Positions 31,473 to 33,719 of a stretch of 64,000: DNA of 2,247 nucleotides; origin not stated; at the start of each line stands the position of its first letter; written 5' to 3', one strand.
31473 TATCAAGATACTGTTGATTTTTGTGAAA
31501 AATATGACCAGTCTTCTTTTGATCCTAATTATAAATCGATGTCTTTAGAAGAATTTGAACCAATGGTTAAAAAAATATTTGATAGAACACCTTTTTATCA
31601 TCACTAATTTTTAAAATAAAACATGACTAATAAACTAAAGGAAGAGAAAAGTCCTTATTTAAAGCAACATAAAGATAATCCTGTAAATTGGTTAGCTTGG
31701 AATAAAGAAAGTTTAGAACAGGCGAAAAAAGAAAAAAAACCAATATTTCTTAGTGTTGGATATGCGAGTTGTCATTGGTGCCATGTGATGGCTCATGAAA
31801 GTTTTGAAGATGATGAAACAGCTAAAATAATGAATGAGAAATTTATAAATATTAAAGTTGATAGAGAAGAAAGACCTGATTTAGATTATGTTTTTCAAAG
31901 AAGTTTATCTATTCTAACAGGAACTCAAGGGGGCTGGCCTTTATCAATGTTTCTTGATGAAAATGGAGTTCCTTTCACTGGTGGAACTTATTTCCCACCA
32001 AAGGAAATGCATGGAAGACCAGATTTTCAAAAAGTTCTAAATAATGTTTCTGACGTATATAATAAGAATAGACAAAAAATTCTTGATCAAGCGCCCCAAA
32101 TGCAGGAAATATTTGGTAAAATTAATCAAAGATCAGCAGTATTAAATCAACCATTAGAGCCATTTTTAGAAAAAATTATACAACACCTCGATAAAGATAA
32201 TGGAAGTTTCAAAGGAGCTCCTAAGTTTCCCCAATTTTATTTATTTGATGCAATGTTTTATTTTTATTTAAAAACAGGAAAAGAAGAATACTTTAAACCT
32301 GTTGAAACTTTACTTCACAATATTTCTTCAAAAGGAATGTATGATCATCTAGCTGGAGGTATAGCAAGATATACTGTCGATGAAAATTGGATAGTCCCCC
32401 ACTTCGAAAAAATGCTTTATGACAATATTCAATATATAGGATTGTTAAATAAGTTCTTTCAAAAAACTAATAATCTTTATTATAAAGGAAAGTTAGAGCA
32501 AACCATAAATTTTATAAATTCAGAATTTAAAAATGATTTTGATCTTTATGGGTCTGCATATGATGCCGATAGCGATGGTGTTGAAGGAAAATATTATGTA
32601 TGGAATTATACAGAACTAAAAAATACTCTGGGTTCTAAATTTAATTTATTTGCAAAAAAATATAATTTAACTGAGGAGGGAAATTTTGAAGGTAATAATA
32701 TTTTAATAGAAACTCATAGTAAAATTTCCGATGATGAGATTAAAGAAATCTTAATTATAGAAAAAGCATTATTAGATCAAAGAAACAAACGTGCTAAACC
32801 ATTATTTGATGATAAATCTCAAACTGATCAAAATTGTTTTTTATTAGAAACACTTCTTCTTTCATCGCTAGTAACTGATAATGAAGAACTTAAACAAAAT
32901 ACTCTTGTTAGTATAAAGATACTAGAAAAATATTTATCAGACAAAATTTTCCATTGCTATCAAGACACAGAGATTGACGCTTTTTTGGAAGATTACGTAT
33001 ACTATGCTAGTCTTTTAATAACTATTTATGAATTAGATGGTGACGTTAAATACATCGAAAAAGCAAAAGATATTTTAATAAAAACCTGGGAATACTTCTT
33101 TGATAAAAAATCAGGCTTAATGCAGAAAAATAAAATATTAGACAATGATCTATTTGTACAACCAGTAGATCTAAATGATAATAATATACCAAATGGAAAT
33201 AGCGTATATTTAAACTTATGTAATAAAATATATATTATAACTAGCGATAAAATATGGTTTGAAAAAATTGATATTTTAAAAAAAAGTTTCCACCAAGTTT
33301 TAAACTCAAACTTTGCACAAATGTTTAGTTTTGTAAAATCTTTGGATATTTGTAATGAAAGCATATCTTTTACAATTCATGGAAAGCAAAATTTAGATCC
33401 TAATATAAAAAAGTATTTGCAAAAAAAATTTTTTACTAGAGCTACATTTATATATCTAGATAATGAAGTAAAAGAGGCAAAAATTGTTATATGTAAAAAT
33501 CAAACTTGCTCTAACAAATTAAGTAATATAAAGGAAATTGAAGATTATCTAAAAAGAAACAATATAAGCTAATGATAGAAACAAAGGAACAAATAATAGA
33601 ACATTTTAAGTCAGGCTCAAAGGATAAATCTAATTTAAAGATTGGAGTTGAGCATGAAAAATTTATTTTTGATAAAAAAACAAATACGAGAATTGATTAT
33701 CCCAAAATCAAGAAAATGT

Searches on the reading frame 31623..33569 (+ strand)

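Call 9: search_protein_families(library=pfam, proteins=[window:31623-33569:+], max_evalue=0.00001)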
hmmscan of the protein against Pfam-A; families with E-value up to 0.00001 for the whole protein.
window:31623-33569:+ (649 aa): 2 families
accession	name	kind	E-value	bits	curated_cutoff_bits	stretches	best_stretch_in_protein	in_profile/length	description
PF03190.21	Thioredox_DsbH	-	7.2e-70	234.6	27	1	2-162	1-160/163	Protein of unknown function, DUF255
PF13899.12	Thioredoxin_7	-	7.8e-10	39.2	27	1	22-93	1-72/83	Thioredoxin-like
